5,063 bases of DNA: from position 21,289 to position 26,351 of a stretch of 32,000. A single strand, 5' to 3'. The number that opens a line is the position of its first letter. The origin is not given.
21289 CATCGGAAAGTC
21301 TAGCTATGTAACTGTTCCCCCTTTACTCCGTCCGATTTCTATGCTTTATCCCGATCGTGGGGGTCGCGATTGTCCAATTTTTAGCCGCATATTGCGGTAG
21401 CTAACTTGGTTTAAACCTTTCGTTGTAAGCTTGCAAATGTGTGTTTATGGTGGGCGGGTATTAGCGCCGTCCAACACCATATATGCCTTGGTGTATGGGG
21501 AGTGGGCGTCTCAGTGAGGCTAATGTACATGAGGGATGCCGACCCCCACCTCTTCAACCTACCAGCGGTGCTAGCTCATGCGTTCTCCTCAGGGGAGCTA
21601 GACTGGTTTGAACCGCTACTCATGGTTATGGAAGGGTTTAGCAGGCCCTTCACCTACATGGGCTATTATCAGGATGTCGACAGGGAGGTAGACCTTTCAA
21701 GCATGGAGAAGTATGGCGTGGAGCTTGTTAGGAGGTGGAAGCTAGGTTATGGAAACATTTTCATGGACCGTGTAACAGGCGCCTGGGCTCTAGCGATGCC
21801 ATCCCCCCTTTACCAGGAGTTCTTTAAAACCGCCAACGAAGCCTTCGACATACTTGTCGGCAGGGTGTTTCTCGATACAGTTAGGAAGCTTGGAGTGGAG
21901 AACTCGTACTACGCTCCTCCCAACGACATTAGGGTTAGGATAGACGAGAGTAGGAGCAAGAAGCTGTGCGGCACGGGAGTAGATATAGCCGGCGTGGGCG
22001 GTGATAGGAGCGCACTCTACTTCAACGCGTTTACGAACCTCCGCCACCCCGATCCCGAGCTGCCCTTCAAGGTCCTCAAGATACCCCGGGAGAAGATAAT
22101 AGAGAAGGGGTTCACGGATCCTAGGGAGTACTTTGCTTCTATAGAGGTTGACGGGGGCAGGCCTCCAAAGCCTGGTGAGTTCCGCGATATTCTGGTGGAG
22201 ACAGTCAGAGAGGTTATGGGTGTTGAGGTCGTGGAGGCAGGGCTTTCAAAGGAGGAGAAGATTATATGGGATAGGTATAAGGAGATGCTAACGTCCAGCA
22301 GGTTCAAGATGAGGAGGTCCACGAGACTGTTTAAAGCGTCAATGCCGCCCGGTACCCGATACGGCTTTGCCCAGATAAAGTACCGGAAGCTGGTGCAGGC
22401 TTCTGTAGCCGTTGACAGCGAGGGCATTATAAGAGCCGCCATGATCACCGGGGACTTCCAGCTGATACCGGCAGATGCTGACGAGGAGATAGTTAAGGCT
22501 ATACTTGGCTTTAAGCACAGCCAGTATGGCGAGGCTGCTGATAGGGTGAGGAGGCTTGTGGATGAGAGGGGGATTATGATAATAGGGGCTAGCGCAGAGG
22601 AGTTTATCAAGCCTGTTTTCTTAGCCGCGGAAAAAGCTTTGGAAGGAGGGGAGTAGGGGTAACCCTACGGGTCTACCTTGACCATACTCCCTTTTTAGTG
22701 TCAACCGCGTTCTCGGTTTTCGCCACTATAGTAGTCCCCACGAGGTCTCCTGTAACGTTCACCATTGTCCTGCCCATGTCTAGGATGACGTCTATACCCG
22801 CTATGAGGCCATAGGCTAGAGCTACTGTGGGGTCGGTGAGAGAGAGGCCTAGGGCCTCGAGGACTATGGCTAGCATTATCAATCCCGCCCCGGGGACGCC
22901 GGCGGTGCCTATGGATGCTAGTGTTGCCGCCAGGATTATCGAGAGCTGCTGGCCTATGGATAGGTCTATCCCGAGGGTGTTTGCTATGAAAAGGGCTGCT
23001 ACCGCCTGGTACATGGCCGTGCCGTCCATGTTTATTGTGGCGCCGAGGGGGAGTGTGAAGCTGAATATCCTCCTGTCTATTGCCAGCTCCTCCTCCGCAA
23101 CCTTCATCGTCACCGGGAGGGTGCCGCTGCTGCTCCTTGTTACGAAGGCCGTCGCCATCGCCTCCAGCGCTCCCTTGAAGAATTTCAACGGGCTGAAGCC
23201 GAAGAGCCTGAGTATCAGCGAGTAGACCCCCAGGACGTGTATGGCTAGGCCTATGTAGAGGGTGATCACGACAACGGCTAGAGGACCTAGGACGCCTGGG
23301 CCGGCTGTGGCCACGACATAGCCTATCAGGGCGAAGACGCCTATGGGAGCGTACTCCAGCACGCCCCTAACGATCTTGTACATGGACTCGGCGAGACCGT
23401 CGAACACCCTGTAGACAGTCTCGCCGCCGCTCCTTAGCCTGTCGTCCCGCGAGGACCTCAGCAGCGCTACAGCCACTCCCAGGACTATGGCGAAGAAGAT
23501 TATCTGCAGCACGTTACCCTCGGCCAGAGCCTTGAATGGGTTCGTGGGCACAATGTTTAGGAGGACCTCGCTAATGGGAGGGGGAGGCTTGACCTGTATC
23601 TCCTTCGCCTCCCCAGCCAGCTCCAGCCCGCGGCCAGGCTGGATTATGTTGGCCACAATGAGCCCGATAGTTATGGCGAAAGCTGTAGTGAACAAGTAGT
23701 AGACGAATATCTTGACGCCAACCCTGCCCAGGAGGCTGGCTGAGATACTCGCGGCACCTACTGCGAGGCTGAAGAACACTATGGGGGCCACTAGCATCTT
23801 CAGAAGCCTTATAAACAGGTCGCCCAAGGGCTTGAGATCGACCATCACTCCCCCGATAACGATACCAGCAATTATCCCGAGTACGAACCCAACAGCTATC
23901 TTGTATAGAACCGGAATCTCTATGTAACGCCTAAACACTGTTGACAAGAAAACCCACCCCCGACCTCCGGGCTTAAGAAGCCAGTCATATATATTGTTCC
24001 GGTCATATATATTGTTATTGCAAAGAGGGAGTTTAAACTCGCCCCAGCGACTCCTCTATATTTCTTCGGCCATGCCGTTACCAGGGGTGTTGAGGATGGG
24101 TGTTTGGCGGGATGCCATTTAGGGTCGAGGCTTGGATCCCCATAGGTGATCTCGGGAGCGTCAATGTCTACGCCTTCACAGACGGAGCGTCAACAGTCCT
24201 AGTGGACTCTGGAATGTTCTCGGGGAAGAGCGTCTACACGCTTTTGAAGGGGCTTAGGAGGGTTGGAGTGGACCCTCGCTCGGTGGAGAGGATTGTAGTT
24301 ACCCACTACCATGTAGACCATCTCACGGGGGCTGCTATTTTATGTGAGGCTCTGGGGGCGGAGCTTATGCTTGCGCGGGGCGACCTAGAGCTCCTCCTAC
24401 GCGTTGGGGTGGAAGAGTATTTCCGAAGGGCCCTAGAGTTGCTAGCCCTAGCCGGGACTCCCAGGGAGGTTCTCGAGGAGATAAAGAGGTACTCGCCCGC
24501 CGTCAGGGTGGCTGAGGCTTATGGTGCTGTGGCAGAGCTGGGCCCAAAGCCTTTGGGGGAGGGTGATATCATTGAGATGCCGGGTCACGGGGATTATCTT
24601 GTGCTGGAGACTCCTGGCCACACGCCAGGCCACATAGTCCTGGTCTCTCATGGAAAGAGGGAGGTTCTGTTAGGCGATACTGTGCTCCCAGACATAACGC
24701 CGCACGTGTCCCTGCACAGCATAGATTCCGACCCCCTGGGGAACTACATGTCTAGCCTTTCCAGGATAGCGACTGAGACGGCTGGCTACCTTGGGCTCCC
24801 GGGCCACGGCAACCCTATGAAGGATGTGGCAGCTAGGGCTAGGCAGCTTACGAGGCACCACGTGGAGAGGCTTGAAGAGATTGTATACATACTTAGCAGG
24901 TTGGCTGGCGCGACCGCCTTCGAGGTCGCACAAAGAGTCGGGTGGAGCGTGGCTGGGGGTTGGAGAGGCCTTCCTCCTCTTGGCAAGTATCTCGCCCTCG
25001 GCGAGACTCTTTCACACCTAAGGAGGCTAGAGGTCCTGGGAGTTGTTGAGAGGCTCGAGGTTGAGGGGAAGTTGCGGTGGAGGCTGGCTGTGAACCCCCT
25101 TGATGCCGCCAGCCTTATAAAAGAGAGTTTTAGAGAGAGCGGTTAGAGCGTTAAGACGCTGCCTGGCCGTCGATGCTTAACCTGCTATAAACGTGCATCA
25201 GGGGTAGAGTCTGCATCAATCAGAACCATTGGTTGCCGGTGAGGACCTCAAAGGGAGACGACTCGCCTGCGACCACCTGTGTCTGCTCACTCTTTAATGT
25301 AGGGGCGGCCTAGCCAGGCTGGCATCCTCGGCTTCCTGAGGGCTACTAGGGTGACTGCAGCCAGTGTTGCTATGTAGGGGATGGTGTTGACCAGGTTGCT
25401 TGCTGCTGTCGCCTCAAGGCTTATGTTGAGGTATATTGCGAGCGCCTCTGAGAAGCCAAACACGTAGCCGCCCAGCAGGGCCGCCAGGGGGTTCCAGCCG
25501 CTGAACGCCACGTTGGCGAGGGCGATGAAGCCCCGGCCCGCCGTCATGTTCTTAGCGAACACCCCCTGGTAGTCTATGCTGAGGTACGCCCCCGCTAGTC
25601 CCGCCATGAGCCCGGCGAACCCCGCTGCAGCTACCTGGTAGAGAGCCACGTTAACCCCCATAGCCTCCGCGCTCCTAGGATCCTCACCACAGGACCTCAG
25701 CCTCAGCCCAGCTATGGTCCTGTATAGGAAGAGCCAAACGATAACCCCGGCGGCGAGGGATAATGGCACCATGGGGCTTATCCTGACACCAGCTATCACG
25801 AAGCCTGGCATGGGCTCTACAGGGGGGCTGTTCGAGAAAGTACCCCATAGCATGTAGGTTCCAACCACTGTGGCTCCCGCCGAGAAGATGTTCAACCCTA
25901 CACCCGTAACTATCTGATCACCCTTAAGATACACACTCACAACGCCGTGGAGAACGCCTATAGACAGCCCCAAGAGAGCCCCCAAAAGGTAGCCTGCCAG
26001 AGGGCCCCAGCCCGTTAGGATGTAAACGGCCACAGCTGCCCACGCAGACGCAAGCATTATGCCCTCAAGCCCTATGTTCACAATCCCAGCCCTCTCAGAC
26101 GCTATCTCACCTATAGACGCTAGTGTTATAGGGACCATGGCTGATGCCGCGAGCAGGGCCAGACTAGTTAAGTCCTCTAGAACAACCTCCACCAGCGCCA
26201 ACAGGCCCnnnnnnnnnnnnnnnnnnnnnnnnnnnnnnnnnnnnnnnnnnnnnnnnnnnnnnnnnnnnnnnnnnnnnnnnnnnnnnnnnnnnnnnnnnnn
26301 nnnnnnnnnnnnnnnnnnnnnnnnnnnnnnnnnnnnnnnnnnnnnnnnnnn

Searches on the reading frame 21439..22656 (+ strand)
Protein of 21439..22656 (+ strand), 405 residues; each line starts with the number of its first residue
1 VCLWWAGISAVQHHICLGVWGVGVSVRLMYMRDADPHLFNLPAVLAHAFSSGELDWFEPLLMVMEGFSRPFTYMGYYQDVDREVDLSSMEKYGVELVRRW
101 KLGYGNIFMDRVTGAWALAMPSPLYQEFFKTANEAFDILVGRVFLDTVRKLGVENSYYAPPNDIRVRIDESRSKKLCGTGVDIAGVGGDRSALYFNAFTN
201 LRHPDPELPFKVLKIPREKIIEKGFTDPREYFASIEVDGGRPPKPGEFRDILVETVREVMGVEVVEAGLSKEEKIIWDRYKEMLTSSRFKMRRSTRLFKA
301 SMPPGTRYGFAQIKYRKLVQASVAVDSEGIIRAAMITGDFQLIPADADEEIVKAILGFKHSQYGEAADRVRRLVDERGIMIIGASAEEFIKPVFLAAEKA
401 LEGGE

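Call 63: search_protein_families(library=pfam, proteins=[window:21439-22656:+], max_evalue=0.0001)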
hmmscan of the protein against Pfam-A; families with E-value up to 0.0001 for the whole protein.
window:21439-22656:+ (405 aa): 1 family
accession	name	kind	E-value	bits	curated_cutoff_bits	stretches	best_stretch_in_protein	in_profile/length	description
PF21948.1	LplA-B_cat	-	4.2e-05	24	27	0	60-255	24-198/200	Lipoyl protein ligase A/B catalytic domain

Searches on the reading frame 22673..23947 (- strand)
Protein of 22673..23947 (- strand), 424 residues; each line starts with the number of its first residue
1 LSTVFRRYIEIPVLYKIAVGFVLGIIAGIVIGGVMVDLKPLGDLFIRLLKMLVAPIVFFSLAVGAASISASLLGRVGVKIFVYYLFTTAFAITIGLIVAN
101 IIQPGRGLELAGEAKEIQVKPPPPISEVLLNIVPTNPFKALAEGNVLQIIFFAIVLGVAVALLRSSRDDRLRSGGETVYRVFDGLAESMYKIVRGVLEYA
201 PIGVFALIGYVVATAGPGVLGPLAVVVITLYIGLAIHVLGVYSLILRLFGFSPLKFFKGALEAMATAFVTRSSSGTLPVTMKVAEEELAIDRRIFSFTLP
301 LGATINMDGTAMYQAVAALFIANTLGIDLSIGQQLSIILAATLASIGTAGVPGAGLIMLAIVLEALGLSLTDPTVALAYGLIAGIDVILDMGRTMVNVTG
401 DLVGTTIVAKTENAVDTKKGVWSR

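Call 63: search_protein_families(library=pfam, proteins=[window:22673-23947:-], max_evalue=0.0001)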
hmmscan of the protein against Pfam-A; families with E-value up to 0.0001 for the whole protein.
window:22673-23947:- (424 aa): 1 family
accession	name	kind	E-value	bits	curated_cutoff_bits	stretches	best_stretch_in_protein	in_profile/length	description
PF00375.23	SDF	-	2e-127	425.9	27.9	1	15-410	3-386/387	Sodium:dicarboxylate symporter family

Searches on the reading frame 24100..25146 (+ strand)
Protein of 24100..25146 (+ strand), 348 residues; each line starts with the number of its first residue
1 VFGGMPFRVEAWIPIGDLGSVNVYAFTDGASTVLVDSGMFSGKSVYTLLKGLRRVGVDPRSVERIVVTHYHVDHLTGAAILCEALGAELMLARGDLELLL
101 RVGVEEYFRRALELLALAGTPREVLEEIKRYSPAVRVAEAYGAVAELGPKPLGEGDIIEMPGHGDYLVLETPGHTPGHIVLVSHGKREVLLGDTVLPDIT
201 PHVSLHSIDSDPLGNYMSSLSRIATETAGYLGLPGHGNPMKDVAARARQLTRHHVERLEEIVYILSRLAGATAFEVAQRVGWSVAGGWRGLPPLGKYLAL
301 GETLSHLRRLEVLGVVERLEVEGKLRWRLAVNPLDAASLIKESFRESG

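Call 63: search_protein_families(library=pfam, proteins=[window:24100-25146:+], max_evalue=0.0001)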
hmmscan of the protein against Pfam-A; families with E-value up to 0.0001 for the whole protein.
window:24100-25146:+ (348 aa): 1 family
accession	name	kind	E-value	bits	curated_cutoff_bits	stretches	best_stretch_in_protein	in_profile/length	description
PF00753.33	Lactamase_B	-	4e-28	99.1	22.7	1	17-236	2-196/196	Metallo-beta-lactamase superfamily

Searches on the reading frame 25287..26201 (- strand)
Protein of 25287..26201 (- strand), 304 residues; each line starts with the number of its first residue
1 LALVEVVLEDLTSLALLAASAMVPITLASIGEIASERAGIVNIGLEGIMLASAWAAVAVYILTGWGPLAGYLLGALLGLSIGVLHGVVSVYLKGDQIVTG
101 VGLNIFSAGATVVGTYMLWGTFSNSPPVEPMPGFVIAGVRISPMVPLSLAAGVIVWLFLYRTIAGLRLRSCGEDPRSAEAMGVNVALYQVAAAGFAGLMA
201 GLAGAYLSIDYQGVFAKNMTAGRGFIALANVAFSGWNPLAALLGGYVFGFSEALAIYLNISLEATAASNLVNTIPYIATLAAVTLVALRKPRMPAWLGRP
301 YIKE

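Call 63: search_protein_families(library=pfam, proteins=[window:25287-26201:-], max_evalue=0.0001)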
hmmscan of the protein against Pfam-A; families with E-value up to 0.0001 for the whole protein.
window:25287-26201:- (304 aa): 1 family
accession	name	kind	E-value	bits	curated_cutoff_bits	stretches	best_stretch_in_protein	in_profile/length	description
PF02653.21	BPD_transp_2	-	7e-36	124.2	26.8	1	19-276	6-265/269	Branched-chain amino acid transport system / permease component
